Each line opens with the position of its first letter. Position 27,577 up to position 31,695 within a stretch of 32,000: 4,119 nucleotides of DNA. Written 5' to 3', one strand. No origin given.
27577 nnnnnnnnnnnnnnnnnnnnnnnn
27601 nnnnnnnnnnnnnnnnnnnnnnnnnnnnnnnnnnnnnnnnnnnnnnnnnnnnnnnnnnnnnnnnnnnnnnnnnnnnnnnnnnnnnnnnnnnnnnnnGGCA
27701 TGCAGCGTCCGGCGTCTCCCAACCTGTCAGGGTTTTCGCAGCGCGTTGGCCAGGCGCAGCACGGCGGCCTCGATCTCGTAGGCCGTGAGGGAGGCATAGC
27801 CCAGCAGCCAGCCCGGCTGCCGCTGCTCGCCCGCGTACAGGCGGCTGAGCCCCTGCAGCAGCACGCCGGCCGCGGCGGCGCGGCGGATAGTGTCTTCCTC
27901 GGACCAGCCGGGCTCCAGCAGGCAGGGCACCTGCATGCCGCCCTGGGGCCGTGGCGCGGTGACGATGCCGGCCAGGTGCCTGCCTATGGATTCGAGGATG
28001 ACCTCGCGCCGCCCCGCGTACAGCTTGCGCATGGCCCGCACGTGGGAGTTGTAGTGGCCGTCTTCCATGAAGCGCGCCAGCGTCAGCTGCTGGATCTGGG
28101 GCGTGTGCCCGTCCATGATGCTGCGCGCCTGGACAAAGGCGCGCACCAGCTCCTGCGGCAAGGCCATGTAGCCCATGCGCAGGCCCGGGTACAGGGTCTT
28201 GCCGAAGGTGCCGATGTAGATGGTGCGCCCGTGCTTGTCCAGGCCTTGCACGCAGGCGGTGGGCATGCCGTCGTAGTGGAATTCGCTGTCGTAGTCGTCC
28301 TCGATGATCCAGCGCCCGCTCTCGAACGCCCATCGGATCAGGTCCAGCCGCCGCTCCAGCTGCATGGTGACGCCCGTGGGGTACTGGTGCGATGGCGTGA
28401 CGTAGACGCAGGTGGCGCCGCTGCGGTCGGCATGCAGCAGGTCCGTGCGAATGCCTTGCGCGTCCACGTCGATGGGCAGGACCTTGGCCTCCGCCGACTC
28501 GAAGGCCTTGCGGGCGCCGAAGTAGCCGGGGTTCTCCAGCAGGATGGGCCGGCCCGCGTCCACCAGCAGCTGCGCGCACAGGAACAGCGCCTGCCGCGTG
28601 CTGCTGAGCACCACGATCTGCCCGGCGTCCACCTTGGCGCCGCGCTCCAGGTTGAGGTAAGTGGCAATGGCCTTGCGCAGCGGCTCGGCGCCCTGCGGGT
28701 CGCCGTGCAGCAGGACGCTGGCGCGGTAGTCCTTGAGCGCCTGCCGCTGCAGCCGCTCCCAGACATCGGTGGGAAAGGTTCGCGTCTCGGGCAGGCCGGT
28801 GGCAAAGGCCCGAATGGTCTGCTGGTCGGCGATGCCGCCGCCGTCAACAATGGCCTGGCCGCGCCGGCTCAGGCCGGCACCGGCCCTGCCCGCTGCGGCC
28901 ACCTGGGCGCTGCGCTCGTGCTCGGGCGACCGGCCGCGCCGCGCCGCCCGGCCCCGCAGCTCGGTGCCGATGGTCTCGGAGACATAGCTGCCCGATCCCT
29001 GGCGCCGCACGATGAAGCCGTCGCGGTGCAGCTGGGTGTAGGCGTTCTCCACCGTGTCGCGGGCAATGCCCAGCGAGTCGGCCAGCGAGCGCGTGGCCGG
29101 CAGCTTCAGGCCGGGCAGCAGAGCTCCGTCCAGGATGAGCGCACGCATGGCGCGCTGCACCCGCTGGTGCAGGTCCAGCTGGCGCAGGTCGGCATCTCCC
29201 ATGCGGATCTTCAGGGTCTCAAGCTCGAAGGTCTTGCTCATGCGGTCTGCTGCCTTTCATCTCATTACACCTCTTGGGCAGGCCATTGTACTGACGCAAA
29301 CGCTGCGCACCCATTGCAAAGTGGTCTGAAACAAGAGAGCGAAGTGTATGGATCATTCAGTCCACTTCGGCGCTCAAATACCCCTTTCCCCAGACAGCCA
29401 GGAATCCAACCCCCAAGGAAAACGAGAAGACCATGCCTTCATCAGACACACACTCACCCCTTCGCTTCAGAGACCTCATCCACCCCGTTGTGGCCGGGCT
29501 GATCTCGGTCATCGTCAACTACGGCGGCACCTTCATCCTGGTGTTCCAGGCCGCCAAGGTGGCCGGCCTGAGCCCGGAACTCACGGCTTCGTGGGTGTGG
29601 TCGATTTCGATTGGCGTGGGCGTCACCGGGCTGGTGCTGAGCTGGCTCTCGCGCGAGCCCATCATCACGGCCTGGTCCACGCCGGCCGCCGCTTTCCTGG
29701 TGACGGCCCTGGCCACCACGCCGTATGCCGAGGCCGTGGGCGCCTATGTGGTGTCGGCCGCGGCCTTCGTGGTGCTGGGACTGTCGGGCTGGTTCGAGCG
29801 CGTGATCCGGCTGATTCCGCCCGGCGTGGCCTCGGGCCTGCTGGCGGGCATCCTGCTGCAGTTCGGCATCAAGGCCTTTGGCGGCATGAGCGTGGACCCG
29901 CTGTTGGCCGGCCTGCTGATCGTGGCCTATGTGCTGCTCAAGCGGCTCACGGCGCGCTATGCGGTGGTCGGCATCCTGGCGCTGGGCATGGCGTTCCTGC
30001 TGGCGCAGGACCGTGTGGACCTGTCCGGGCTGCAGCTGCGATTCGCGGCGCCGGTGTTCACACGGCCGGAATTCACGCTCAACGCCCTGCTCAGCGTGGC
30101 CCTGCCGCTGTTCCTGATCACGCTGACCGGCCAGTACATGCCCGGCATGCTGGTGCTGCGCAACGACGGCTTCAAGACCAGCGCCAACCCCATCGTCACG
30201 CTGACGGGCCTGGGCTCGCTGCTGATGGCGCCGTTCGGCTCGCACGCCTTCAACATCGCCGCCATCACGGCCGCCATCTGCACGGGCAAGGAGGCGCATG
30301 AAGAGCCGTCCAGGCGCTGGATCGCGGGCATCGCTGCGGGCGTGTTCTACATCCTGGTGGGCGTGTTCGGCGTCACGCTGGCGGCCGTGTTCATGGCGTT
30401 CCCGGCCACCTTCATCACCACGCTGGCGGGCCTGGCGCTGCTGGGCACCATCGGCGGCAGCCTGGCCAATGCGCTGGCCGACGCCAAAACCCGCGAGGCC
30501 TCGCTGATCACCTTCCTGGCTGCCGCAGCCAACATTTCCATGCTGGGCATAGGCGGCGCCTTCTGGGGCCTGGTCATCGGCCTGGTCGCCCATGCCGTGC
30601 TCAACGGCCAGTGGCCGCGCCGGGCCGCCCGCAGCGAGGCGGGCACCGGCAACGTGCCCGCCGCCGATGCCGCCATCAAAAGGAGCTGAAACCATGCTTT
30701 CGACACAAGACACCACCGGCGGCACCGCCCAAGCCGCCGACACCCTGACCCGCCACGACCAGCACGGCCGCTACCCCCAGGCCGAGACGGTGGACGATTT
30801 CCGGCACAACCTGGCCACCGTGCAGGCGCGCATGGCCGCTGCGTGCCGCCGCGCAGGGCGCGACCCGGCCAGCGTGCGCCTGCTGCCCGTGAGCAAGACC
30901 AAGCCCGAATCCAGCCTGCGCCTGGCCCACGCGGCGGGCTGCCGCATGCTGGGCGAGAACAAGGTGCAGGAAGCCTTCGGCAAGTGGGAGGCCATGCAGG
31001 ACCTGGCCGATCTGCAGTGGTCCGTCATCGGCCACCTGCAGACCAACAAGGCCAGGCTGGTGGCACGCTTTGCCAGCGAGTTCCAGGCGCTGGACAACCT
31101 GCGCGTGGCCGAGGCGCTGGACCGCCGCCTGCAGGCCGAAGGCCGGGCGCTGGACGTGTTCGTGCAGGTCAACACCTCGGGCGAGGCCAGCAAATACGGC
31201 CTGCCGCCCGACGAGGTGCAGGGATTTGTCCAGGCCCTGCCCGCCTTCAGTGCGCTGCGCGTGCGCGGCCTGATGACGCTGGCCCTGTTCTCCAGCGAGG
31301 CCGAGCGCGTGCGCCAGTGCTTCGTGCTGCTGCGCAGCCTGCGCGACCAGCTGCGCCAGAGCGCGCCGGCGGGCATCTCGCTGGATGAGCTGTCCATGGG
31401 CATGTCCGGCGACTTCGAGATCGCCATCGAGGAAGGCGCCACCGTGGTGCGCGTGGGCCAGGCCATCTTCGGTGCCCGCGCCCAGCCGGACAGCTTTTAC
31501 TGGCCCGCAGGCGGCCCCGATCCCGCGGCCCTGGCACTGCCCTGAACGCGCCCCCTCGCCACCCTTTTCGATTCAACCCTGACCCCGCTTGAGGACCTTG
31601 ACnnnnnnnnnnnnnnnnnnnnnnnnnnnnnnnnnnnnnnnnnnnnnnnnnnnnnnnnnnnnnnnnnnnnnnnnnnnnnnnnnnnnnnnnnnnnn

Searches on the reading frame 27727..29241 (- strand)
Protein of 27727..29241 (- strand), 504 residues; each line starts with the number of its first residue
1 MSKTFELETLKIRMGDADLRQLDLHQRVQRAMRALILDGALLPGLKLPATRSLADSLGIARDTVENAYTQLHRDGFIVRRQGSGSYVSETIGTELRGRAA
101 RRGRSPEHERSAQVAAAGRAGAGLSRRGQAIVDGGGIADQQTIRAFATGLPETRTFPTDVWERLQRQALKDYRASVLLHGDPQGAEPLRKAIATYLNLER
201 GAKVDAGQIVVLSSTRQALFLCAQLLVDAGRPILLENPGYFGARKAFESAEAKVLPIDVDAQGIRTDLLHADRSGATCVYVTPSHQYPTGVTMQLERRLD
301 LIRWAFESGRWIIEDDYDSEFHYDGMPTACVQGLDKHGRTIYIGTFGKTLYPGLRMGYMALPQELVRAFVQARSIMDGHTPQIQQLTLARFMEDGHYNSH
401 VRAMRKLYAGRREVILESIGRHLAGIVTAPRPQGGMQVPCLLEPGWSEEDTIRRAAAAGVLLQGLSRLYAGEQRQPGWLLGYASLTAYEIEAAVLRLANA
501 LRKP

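Call 3: search_protein_families(library=pfam, proteins=[window:27727-29241:-], max_evalue=0.01)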
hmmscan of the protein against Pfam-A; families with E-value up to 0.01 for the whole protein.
window:27727-29241:- (504 aa): 3 families
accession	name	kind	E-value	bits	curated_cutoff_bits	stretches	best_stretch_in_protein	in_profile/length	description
PF00155.27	Aminotran_1_2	-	7.8e-24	85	19.7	1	159-445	21-313/361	Aminotransferase class I and II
PF00392.27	GntR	-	2.2e-14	53.3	27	1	25-87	2-64/64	Bacterial regulatory proteins, gntR family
PF13545.12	HTH_Crp_2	-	0.0011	19.3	27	1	44-80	18-56/70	Crp-like helix-turn-helix domain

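Call 4: search_protein_families(library=ncbifam, proteins=[window:27727-29241:-], max_evalue=0.01)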
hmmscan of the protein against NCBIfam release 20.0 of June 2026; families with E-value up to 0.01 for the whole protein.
window:27727-29241:- (504 aa): 71 families (the best 25 are shown)
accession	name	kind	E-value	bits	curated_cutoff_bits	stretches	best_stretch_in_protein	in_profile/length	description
NF052282.1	PLP_TF_PdxR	equivalog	8.9e-128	427.1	320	1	25-497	3-447/448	MocR-like pyridoxine biosynthesis transcription factor PdxR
NF052281.1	rhizopine_MocR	equivalog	3.8e-124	414.9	650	1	20-500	15-478/479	rhizopine catabolism transcriptional regulator MocR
NF052285.1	GABA_TF_GabR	exception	1.3e-86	291.2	600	2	152-500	103-455/456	MocR-like transcriptional regulator GabR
NF052290.2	MocR_like_YczR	exception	6e-60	203.2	487.4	1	13-500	9-457/458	MocR-like transcription factor YczR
TIGR04461.1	endura_MppQ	equivalog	6.2e-45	153.9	540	1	157-500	28-379/392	enduracididine biosynthesis enzyme MppQ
NF052286.1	ecto_TF_EhuR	exception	1.5e-42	145.7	480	2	170-472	122-418/458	MocR-like ectoine utilization transcription factor EhuR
NF041364.1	GntC_guanitoxin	equivalog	1.6e-27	96.4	415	1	157-437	13-294/356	guanitoxin biosynthesis PLP-dependent (S)-gamma-hydroxy-L-arginine cyclodehydratase GntC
NF012025.0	PRK15481.1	equivalog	5.4e-23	81.3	573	2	115-442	61-374/432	MocR-like B6 salvage transcription factor PtsJ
NF004770.0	PRK06108.1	subfamily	2.6e-19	69.3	422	1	182-438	72-331/396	pyridoxal phosphate-dependent aminotransferase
TIGR03947.1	viomycin_VioD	equivalog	1.4e-18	66.9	390.9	1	168-437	36-299/359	capreomycidine synthase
NF005732.0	PRK07550.1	equivalog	9e-16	57.9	366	1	174-418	61-308/389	aminotransferase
NF006514.0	PRK08960.1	equivalog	2.7e-15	56.1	554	1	182-435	68-319/388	pyridoxal phosphate-dependent aminotransferase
NF041091.1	asp_aminotase_Arch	equivalog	3.7e-14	52.4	550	1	162-419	43-299/376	aspartate aminotransferase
NF004621.0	PRK05957.1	equivalog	6.4e-14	51.5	498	1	180-420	62-304/389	pyridoxal phosphate-dependent aminotransferase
NF006569.0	PRK09082.1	subfamily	8e-14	51.5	420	1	180-419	64-306/386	methionine aminotransferase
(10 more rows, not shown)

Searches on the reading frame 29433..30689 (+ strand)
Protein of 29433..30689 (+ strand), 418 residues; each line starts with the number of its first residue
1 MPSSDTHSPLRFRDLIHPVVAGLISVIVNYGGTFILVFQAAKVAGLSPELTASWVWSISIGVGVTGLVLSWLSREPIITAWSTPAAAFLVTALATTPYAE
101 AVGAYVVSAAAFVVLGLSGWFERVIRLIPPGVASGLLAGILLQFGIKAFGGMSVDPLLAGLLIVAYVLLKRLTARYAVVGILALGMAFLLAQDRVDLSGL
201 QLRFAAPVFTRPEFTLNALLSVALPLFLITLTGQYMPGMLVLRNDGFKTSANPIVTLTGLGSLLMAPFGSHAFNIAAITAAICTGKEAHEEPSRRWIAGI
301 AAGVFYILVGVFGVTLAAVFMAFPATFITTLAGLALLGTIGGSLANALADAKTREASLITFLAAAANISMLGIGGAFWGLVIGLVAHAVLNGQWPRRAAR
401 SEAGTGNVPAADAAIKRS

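Call 3: search_protein_families(library=pfam, proteins=[window:29433-30689:+], max_evalue=0.01)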
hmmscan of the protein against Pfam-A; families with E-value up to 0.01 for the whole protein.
window:29433-30689:+ (418 aa): 3 families
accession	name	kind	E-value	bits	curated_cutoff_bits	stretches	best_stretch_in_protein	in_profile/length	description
PF03594.19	BenE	-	9.1e-128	426.8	27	1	19-389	8-378/378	Benzoate membrane transport protein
PF16983.11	MFS_MOT1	-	4.6e-06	27.4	30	2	57-140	31-107/111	Molybdate transporter of MFS superfamily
PF00860.26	Xan_ur_permease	-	0.0019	17.4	27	0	58-361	44-372/389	Permease family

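Call 4: search_protein_families(library=ncbifam, proteins=[window:29433-30689:+], max_evalue=0.01)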
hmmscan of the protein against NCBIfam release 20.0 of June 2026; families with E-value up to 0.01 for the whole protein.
window:29433-30689:+ (418 aa): 2 families
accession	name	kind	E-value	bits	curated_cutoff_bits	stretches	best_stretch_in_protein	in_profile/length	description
TIGR00843.1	benE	subfamily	1.2e-113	380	203.4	1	19-390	24-395/395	benzoate/H(+) symporter BenE family transporter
TIGR04086.1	TIGR04086_membr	hypoth_equivalog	0.00025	21.2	30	1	254-345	24-112/115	TIGR04086 family membrane protein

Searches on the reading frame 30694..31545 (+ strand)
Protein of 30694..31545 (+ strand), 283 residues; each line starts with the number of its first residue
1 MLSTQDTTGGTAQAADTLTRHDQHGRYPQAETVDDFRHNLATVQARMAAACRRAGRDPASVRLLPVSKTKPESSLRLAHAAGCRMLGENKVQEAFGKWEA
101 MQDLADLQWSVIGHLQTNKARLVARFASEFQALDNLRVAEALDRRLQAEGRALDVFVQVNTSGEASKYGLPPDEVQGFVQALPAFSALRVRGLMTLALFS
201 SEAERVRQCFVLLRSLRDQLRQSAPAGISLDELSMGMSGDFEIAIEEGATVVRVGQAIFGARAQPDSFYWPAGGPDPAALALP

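Call 52: search_protein_families(library=ncbifam, proteins=[window:30694-31545:+], max_evalue=0.00001)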
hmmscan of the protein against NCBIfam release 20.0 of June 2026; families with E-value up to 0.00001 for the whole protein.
window:30694-31545:+ (283 aa): 1 family
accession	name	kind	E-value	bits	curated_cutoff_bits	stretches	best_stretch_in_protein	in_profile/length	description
TIGR00044.1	TIGR00044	hypoth_equivalog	3.3e-58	197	106.25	1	35-262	3-229/229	YggS family pyridoxal phosphate-dependent enzyme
